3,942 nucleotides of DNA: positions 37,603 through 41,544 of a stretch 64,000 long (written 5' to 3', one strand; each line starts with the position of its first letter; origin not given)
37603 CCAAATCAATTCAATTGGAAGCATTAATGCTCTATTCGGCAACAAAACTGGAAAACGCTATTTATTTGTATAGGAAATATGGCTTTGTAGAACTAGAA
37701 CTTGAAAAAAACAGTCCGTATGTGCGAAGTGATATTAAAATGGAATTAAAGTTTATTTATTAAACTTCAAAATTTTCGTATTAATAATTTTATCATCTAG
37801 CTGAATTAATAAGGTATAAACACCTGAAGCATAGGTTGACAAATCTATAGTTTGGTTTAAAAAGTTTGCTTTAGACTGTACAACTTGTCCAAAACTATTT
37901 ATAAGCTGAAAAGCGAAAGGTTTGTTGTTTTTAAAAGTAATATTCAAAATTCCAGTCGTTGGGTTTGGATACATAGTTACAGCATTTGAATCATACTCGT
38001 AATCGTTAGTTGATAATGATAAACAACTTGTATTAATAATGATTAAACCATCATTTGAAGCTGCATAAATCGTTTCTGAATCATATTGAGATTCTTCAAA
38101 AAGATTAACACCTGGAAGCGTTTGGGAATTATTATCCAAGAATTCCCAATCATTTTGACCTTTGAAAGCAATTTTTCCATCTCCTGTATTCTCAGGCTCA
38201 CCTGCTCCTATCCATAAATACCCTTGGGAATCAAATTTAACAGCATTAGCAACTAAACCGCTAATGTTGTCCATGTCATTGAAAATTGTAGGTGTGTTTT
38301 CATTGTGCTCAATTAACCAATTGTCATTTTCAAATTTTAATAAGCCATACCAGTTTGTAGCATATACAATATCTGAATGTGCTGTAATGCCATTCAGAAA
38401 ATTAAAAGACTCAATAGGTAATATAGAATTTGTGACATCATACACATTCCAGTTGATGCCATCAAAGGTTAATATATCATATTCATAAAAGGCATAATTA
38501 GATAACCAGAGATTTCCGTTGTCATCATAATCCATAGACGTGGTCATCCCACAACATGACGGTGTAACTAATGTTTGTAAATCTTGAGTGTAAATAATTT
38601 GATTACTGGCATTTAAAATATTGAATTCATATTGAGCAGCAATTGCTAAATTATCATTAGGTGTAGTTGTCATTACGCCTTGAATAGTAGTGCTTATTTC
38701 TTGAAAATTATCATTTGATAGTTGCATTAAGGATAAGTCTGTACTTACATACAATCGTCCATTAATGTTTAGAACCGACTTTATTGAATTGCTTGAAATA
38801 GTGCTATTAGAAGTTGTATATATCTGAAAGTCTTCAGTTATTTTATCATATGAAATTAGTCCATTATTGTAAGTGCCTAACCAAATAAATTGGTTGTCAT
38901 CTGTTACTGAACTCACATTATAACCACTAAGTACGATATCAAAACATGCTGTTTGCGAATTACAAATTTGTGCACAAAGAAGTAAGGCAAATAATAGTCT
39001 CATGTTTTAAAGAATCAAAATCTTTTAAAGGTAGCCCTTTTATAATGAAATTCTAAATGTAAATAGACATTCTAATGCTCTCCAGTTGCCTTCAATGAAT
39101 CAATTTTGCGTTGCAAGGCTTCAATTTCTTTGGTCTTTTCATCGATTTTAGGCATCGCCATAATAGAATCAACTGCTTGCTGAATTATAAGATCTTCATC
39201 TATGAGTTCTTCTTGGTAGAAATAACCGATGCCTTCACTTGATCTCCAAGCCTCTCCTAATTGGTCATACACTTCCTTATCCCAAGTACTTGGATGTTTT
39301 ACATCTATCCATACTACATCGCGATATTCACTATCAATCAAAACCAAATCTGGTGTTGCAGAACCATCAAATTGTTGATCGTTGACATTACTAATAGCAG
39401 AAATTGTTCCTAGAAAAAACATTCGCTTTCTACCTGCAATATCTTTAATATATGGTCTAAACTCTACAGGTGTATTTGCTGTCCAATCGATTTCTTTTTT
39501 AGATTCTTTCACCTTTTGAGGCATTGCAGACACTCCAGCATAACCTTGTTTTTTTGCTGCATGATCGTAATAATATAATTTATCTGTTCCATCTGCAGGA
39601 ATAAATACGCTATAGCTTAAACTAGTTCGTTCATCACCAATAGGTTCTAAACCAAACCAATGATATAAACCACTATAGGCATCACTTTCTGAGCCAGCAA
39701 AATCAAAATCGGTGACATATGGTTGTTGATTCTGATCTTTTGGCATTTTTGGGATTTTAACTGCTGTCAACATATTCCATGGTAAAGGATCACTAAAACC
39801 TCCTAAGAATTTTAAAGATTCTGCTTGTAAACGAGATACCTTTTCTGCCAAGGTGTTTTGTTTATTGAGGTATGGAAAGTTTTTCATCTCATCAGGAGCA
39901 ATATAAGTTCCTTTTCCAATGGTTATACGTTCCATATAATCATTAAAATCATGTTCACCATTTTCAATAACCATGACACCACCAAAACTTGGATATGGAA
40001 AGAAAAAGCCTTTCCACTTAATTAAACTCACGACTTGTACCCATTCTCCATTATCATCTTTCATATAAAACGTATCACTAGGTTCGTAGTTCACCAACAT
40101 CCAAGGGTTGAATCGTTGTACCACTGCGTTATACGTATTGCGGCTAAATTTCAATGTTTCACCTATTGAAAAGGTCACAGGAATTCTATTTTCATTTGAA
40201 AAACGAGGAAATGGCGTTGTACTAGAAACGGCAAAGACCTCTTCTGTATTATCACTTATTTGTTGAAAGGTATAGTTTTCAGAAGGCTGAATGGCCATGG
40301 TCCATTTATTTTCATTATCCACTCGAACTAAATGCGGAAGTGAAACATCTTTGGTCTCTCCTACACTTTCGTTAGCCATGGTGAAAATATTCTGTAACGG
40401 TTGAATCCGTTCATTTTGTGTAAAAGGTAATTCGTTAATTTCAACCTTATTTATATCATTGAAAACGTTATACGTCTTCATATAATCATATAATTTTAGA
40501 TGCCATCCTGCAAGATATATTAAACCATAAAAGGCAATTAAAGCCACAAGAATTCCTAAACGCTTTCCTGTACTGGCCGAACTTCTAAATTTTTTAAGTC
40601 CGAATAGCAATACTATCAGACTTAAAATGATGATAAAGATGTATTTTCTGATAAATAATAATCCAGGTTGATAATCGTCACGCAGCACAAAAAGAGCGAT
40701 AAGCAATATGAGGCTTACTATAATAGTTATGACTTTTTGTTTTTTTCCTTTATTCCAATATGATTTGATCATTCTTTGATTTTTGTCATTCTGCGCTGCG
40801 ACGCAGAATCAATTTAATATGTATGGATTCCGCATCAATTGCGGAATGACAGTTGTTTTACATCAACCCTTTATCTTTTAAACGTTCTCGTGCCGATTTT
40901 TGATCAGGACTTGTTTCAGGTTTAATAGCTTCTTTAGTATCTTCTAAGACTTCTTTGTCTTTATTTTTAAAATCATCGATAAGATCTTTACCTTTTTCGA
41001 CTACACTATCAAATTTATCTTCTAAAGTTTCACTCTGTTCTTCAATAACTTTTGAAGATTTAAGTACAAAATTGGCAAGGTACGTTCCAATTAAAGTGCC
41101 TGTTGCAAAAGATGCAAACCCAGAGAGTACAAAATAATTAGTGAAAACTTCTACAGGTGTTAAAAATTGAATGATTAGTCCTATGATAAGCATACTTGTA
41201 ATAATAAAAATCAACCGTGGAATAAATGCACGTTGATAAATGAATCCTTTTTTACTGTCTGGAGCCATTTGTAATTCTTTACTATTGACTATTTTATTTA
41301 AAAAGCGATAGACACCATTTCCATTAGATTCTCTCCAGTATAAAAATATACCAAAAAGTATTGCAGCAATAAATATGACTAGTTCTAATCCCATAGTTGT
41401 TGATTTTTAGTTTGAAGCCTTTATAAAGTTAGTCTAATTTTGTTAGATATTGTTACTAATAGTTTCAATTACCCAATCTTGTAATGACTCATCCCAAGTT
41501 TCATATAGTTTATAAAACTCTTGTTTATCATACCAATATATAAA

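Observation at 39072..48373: Eight-gene minus-strand cluster of mostly unrecognisable proteins around an AAA+ ATPase: candidate undescribed envelope-associated system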

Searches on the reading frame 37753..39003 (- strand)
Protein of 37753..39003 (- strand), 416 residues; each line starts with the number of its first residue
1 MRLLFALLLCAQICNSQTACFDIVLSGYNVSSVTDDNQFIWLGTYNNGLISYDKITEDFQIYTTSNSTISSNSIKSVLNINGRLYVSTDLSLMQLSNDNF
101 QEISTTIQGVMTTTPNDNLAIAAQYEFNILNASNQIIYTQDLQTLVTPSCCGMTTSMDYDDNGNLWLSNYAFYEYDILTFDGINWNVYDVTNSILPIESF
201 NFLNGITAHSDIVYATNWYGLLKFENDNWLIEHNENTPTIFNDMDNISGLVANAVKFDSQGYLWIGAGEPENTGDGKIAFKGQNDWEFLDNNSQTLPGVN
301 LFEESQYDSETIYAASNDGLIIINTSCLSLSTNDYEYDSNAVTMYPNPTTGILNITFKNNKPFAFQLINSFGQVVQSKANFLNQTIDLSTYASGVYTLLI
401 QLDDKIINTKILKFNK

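Call 3: search_protein_families(library=pfam, proteins=[window:37753-39003:-], max_evalue=0.1)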
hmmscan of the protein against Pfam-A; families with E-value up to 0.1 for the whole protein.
window:37753-39003:- (416 aa): 2 families
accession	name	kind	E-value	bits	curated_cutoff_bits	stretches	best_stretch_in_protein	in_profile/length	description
PF18962.6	Por_Secre_tail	-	2.5e-11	44.2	27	1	344-411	1-73/75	Secretion system C-terminal sorting domain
PF07494.17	Reg_prop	-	6.8e-07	29.2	20.4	0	251-267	6-22/24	Two component regulator propeller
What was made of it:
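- On This operon: is the T9SS beta-propeller (37753-39003) a ninth member?: The protein is a T9SS cargo, since its Por_Secre_tail scores 44 bits (call 3).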

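Call 4: search_protein_families(library=padloc, proteins=[window:37753-39003:-], max_evalue=0.1)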
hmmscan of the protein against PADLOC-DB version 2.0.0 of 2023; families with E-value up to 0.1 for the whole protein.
window:37753-39003:- (416 aa): 0 families

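Call 5: search_protein_families(library=ncbifam, proteins=[window:37753-39003:-], max_evalue=0.1)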
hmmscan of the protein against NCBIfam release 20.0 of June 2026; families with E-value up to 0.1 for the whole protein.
window:37753-39003:- (416 aa): 2 families
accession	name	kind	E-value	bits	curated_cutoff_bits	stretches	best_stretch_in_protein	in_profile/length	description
TIGR04183.1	Por_Secre_tail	domain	5.3e-11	42.3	23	1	344-413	1-71/72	T9SS type A sorting domain-containing protein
NF052644.1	T9SS_DNase_Rie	equivalog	0.0014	18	260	1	329-413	171-250/251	T9SS-dependent surface endonuclease, AS87_RS02955 family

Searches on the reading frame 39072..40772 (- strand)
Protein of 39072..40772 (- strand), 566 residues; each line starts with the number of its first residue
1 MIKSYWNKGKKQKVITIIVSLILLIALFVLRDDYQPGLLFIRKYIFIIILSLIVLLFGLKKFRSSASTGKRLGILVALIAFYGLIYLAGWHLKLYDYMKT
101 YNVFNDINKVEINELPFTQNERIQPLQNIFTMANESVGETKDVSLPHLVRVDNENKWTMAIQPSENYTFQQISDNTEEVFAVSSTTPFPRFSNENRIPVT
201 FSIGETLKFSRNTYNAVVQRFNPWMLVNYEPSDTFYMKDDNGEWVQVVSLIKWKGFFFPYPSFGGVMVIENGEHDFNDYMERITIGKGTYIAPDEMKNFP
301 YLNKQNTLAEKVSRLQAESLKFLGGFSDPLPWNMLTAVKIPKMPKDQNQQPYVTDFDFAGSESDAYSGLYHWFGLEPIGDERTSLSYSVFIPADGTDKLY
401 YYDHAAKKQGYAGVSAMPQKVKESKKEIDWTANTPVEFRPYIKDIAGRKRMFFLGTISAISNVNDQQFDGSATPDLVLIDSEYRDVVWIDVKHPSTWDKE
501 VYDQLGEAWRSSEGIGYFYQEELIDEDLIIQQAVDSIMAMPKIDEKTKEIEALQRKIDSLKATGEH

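Call 3: search_protein_families(library=pfam, proteins=[window:39072-40772:-], max_evalue=0.1)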
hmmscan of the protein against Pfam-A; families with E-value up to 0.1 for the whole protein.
window:39072-40772:- (566 aa): 2 families
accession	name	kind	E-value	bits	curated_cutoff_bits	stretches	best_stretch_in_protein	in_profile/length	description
PF07907.16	YibE_F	-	0.014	15.4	27.2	1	14-114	24-124/241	YibE/F-like protein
PF20226.3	DUF6585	-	0.082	12.7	27.7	0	10-119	26-122/249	Family of unknown function (DUF6585)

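Call 4: search_protein_families(library=padloc, proteins=[window:39072-40772:-], max_evalue=0.1)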
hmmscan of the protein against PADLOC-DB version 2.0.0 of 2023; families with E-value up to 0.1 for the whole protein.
window:39072-40772:- (566 aa): 0 families

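Call 5: search_protein_families(library=ncbifam, proteins=[window:39072-40772:-], max_evalue=0.1)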
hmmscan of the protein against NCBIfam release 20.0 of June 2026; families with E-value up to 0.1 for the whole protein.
window:39072-40772:- (566 aa): 1 family
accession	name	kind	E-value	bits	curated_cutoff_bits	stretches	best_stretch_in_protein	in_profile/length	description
TIGR01411.1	tatAE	subfamily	0.046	13.3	53.9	0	47-66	8-27/47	twin-arginine translocase TatA/TatE family subunit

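Call 12: search_solved_structures(query=window:39072-40772:-, max_evalue=1)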
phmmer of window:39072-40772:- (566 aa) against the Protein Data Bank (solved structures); distinct sequences matched with E-value up to 1: 0.

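Call 17: search_protein_families(library=phrogs, proteins=[window:39072-40772:-], max_evalue=0.01)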
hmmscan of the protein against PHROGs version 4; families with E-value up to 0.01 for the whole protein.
window:39072-40772:- (566 aa): 0 families

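Call 112: search_solved_structures(query=A12, max_evalue=1)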
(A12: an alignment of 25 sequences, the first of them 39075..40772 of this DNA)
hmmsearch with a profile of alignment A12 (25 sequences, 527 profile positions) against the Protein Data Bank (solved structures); distinct sequences matched with E-value up to 1: 1.
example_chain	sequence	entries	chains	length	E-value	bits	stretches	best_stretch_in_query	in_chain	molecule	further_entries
9qt5_T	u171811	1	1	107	0.47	12.1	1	170-211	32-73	Large ribosomal subunit protein uL23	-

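Call 113: search_protein_families(library=pfam, alignment_id=A12, max_evalue=1)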
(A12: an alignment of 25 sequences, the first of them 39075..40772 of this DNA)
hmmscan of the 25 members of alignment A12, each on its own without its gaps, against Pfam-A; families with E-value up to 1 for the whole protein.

A. member 1, window:39075-40772:- (566 aa): 3 families
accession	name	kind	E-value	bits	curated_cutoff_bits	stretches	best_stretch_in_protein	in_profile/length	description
PF07907.16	YibE_F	-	0.014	15.4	27.2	1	14-114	24-124/241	YibE/F-like protein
PF20226.3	DUF6585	-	0.082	12.7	27.7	1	10-119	26-122/249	Family of unknown function (DUF6585)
PF18504.6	Csm1_N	-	0.2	12.5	26.3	1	523-563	15-56/70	Csm1 N-terminal domain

B. families by the number of members that match (of 25 scanned): 32 families (the first 25 are shown)
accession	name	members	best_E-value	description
PF13858.11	DUF4199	5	0.00052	Protein of unknown function (DUF4199)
PF07695.17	7TMR-DISM_7TM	5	0.0025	7TM diverse intracellular signalling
PF04932.20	Wzy_C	3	0.019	O-Antigen ligase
PF13567.11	DUF4131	3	0.046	Domain of unknown function (DUF4131)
PF07907.16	YibE_F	2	0.003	YibE/F-like protein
PF02322.20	Cyt_bd_oxida_II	2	0.0031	Cytochrome bd terminal oxidase subunit II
PF01757.29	Acyl_transf_3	2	0.0032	Acyltransferase domain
PF09925.14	DUF2157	2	0.075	Predicted membrane protein (DUF2157)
PF09594.16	GT87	1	0.0018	Glycosyltransferase family 87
PF14296.11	O-ag_pol_Wzy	1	0.0077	O-antigen polysaccharide polymerase Wzy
PF23044.1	SH3-C_UBE2O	1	0.013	UBE2O, ubiquitin binding SH3-C domain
PF13800.11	Sigma_reg_N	1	0.034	Sigma factor regulator N-terminal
PF17000.10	Asp5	1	0.054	Accessory secretory protein Sec, Asp5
PF12650.12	DUF3784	1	0.062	Domain of unknown function (DUF3784)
PF22285.2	DUF6962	1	0.078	Family of unknown function (DUF6962)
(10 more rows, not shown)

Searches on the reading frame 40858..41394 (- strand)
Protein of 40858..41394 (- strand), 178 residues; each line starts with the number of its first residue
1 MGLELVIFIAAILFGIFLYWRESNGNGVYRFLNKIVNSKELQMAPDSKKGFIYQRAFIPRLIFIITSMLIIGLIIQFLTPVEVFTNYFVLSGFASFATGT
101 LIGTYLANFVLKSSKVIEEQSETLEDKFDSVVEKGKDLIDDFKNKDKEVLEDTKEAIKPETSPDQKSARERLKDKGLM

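Call 3: search_protein_families(library=pfam, proteins=[window:40858-41394:-], max_evalue=0.1)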
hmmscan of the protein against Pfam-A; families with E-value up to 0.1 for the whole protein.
window:40858-41394:- (178 aa): 3 families
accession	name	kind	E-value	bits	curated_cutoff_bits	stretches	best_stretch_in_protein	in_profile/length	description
PF02535.28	Zip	-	0.043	13.5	35.1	1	62-120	8-67/323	ZIP Zinc transporter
PF24915.1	Spectrin_SESTD1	-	0.057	14.3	27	1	112-165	38-88/110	SESTD1-like, spectrin repeat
PF01442.23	Apolipoprotein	-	0.073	13.2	90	1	114-173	98-157/190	Apolipoprotein A1/A4/E domain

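Call 4: search_protein_families(library=padloc, proteins=[window:40858-41394:-], max_evalue=0.1)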
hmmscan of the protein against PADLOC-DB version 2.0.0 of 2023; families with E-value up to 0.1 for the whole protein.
window:40858-41394:- (178 aa): 0 families

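Call 5: search_protein_families(library=ncbifam, proteins=[window:40858-41394:-], max_evalue=0.1)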
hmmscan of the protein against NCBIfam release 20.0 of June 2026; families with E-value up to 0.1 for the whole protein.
window:40858-41394:- (178 aa): 2 families
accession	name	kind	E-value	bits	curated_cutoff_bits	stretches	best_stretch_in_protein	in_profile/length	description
NF047333.1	Chlam_inc_CT214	subfamily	0.0067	15.6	90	1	66-161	6-99/500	CT214 family putative inclusion membrane protein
NF046000.1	MAG1210_fam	subfamily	0.034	12.8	275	1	37-144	46-158/550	MAG1210 family protein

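Call 17: search_protein_families(library=phrogs, proteins=[window:40858-41394:-], max_evalue=0.01)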
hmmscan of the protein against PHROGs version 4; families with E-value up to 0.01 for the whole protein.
window:40858-41394:- (178 aa): 0 families
